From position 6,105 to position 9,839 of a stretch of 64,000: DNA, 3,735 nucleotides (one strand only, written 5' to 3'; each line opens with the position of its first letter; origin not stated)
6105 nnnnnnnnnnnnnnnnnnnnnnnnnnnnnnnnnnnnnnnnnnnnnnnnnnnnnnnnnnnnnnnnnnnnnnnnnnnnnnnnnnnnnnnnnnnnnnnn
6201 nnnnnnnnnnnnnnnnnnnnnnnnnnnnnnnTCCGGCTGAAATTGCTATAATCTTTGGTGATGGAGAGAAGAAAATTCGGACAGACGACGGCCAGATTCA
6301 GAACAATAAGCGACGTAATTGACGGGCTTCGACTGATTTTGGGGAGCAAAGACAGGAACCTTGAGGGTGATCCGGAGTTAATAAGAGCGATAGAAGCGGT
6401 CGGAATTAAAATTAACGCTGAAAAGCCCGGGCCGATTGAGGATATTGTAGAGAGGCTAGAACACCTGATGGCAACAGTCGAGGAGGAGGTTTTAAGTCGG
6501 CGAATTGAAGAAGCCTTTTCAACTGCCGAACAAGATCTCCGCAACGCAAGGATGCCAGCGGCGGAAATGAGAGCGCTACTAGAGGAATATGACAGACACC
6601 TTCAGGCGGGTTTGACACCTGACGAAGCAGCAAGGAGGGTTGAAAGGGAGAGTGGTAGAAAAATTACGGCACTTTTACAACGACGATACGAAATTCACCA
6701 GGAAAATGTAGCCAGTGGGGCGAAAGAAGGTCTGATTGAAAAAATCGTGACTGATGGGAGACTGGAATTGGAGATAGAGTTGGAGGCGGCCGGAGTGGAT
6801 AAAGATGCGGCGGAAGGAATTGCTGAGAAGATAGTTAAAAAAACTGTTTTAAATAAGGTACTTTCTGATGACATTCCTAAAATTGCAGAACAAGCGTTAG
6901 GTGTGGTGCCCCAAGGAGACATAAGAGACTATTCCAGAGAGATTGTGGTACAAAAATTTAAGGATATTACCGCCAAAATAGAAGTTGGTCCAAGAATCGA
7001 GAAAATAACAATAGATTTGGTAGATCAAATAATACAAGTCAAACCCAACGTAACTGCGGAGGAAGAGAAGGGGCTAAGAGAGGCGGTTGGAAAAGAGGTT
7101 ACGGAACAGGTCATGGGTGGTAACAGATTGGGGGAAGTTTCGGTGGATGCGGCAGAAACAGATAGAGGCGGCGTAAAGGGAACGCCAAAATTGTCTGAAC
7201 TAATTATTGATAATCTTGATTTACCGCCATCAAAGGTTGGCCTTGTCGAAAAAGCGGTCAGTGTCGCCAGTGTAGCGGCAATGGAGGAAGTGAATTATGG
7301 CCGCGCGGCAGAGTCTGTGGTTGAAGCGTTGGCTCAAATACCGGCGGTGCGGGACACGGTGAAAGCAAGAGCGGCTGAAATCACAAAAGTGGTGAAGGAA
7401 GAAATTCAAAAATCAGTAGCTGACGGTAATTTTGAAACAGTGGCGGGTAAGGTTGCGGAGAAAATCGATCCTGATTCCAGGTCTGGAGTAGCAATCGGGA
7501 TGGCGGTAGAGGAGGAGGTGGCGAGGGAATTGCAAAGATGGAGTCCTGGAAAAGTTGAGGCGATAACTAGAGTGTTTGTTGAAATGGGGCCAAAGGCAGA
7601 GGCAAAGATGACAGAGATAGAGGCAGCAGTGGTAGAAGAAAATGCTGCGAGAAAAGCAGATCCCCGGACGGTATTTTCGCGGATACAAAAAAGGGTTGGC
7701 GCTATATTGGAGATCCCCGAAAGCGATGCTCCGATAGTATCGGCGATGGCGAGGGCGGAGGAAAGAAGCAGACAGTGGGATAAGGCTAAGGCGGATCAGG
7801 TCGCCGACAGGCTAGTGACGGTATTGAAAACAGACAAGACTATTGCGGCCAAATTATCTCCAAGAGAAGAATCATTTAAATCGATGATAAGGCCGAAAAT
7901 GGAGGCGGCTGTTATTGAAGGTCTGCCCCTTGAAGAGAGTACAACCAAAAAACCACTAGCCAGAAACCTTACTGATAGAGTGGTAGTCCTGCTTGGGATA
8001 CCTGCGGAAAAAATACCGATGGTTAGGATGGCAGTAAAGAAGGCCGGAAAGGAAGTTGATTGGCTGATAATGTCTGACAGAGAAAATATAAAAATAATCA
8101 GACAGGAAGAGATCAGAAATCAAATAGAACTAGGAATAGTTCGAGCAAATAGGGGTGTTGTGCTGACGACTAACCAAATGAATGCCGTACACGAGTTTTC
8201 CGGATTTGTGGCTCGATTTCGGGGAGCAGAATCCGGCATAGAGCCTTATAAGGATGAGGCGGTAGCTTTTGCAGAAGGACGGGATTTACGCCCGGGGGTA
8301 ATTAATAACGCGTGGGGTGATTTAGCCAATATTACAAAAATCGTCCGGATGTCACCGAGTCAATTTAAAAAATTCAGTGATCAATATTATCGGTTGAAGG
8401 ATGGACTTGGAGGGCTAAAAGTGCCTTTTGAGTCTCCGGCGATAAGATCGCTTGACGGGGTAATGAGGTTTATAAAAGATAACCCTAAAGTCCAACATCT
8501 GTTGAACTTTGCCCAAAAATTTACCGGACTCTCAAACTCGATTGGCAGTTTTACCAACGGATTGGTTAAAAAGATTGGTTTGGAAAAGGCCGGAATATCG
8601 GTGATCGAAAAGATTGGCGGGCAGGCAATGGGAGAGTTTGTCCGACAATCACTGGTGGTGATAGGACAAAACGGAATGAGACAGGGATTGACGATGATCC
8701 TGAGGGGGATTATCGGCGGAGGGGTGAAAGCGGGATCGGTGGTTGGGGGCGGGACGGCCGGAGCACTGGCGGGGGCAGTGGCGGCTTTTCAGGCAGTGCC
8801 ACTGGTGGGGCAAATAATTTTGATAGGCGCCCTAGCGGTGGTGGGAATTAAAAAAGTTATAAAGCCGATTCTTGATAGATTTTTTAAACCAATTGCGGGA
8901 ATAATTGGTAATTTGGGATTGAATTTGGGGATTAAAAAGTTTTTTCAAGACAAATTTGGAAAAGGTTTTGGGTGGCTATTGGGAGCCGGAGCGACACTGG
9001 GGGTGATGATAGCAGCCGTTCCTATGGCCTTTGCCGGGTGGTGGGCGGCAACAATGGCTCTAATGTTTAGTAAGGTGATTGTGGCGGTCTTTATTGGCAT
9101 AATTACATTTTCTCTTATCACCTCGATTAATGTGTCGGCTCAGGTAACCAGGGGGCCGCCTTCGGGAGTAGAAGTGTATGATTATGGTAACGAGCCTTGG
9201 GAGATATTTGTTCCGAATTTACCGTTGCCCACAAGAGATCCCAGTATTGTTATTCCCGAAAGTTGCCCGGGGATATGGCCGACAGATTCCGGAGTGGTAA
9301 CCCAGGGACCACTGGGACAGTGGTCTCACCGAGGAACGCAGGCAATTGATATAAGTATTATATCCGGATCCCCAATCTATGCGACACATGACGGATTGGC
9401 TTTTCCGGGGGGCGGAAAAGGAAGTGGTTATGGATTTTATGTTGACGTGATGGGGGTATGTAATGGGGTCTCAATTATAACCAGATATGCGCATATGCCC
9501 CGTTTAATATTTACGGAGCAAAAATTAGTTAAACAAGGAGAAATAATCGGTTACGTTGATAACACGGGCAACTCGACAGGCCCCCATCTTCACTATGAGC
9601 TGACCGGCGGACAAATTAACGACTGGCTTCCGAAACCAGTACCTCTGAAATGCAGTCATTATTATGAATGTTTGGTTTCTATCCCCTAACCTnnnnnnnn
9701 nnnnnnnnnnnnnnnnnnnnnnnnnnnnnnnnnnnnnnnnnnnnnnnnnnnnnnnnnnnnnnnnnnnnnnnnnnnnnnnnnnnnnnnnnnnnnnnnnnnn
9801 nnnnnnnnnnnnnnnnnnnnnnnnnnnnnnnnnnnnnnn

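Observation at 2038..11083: T4SS-like locus I: PrgI/VirB3-like, duplicated VirB4 N-domain, VirB4 ATPase with a 240-aa low-complexity tail, and a 1144-aa TM-anchored M23 peptidoglycan hydrolase; no relaxase or coupling protein in the window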

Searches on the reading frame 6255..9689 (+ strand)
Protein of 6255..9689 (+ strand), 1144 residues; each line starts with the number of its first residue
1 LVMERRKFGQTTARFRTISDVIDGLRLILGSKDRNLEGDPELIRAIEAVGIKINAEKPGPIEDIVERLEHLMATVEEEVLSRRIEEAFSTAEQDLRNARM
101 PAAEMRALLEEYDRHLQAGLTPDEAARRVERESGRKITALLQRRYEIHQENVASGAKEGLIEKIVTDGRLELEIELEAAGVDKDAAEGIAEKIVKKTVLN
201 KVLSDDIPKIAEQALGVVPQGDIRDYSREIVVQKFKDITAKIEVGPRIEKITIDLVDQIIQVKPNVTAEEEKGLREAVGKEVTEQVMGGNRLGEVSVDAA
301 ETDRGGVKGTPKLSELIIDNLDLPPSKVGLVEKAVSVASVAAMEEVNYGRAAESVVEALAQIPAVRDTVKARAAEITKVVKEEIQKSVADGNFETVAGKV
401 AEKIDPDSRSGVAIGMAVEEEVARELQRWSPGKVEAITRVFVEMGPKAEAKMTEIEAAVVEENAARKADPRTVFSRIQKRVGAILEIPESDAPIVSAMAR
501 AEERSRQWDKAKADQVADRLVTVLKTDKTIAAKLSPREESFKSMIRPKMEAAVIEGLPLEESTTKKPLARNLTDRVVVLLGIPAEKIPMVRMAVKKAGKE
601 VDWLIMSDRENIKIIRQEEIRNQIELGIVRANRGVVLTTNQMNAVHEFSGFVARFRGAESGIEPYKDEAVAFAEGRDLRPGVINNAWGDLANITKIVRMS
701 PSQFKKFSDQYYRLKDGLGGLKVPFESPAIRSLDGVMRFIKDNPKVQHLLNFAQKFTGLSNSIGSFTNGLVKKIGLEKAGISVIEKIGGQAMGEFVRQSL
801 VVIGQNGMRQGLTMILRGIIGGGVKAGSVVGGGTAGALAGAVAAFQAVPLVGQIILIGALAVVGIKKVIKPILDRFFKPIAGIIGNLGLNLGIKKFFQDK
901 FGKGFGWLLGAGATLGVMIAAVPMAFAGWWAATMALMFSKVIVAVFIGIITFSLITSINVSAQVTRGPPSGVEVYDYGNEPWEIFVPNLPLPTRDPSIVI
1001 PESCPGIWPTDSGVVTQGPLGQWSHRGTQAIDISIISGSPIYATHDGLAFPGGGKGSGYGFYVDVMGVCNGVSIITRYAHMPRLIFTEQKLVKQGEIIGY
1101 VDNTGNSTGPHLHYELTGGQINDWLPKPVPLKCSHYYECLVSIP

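Call 5: search_protein_families(library=pfam, proteins=[window:6255-9689:+], max_evalue=0.1)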
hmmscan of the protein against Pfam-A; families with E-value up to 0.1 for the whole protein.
window:6255-9689:+ (1144 aa): 1 family
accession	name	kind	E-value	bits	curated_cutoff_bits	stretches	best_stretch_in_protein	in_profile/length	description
PF01551.29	Peptidase_M23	-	5.8e-16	58.9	28.7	1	1028-1117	3-88/96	Peptidase family M23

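Call 6: search_protein_families(library=ncbifam, proteins=[window:6255-9689:+], max_evalue=0.1)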
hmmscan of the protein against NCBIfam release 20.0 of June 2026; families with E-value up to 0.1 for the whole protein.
window:6255-9689:+ (1144 aa): 10 families
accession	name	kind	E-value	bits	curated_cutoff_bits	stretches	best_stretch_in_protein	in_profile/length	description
NF008652.0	PRK11649.1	equivalog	5.5e-12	45.1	341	1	1029-1117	314-398/439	murein DD-endopeptidase MepM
NF053824.1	PdgNdpepShyC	equivalog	3.2e-10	39.5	700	1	1024-1116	295-380/429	peptidoglycan DD-endopeptidase ShyC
NF052336.1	PdgHdaseHSB100310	equivalog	1.8e-09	37.4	500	1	1008-1117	37-142/316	peptidoglycan hydrolase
NF053825.1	PdgNdpepShyA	equivalog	7.8e-08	31.4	700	1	1031-1117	299-381/425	peptidoglycan DD-endopeptidase ShyA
NF052530.1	Heli_ShapePgp3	exception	1.1e-06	28.1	300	1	1069-1116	204-251/270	peptidoglycan metallopeptidase Pgp3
NF040883.1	amid_act_ActS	equivalog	2.3e-06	27.1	375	1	1007-1115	118-219/242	amidase activator ActS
NF050804.1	CellDivDipMCaul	equivalog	1.2e-05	24.4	900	1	1029-1116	529-613/634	cell division endopeptidase DipM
NF008123.1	PRK10871.1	equivalog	1.9e-05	24.3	311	1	1008-1116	248-349/365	murein hydrolase activator NlpD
NF041208.1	celldiv_DipM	equivalog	0.019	14.2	740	1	1028-1116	319-404/419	cell division endopeptidase DipM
NF052529.1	PG_M23_Pgp6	exception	0.023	13.4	600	1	1060-1116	363-419/452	peptidoglycan metallopeptidase Pgp6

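Call 31: find_homologous_proteins(query=window:6255-9689:+, max_evalue=0.00001)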
Query window:6255-9689:+ (1144 aa): 1 proteins with E <= 0.00001 among 8000 candidates.
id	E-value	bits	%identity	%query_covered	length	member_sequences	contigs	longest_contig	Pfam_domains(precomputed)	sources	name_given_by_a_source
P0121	0.0e+0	2504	100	100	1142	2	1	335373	PF01551.30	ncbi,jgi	ncbi:MAG: peptidoglycan DD-metalloendopeptidase family protein [Candidatus Shapirobacteria bacterium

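Call 38: search_protein_families(library=pfam, alignment_id=A1, max_evalue=0.001)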
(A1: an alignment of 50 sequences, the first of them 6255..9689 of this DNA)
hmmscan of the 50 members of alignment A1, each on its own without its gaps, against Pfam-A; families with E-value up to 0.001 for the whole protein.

A. member 1, window:6255-9689:+ (1144 aa): 1 family
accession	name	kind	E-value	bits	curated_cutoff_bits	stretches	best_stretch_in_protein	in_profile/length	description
PF01551.29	Peptidase_M23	-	5.8e-16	58.9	28.7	1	1028-1117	3-88/96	Peptidase family M23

B. families by the number of members that match (of 50 scanned): 7 families
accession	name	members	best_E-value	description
PF01551.29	Peptidase_M23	22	1.5e-22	Peptidase family M23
PF05257.22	CHAP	11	3.3e-08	CHAP domain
PF13529.12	Peptidase_C39_2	6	4.9e-07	Peptidase_C39 like family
PF01510.30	Amidase_2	1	8e-15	N-acetylmuramoyl-L-alanine amidase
PF00877.26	NLPC_P60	1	6.7e-05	NlpC/P60 family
PF00335.26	Tetraspanin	1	0.00037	Tetraspanin family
PF13518.12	HTH_28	1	0.00065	Helix-turn-helix domain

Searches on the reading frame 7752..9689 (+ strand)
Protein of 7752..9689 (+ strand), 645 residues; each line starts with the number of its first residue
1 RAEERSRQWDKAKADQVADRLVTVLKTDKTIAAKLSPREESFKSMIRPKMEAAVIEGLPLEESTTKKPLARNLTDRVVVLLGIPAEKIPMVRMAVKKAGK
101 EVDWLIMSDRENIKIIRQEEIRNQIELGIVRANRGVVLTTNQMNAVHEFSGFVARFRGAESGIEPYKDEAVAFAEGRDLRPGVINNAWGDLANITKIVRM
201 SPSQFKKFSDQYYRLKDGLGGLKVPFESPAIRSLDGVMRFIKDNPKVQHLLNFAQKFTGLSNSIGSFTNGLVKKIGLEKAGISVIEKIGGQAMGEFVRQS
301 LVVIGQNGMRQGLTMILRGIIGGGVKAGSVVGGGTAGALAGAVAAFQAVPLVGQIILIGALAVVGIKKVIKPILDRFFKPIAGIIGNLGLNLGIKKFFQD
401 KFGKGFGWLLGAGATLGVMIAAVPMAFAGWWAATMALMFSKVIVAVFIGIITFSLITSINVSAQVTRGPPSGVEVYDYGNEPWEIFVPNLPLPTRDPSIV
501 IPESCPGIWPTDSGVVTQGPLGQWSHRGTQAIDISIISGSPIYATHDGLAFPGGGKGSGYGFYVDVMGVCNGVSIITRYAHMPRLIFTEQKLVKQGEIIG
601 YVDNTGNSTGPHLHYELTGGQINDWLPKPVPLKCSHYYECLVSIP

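Call 74: predict_structure(alignment_id=A4)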
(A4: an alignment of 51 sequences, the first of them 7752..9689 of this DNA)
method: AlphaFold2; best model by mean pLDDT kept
length: 645 residues; sequences in the alignment: 51
mean_pLDDT: 73.6   pTM: 0.53
mean pLDDT of the five models: 73.6, 72.2, 71.5, 70.4, 70.1
residues with pLDDT >= 90: 260; 70-90: 156; 50-70: 50; < 50: 179
segments of 3 or more residues with pLDDT < 50: 62-67, 265-288, 327-374, 377-396, 398-403, 405-440, 457-494
pLDDT, mean of each block of 10 residues (from residue 1): 65 85 94 96 90 77 53 90 94 89 84 88 92 93 96 93 87 89 91 94 96 97 89 96 96 86 50 39 43 87 95 92 57 28 29 31 38 48 42 46 43 42 36 42 63 51 36 32 37 59 89 93 80 94 97 80 94 92 90 96 77 92 89 81 76
secondary structure, 60 per line:
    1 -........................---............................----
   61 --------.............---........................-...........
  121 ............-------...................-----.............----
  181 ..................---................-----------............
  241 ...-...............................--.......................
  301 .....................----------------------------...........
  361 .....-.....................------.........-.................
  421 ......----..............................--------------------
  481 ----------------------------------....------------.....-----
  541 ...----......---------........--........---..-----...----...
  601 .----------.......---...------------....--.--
elements in order: H2-25 H29-56 H69-81 H85-108 H110-132 H140-158 H164-176 H181-198 H202-217 H229-243 H245-275 H278-321 H350-365 H367-387 H394-402 H404-426 H431-460 E515-518 E531-535 E541-543 E548-553 E563-570 E573-580 E591-593 E598-601 E612-618 H637-640
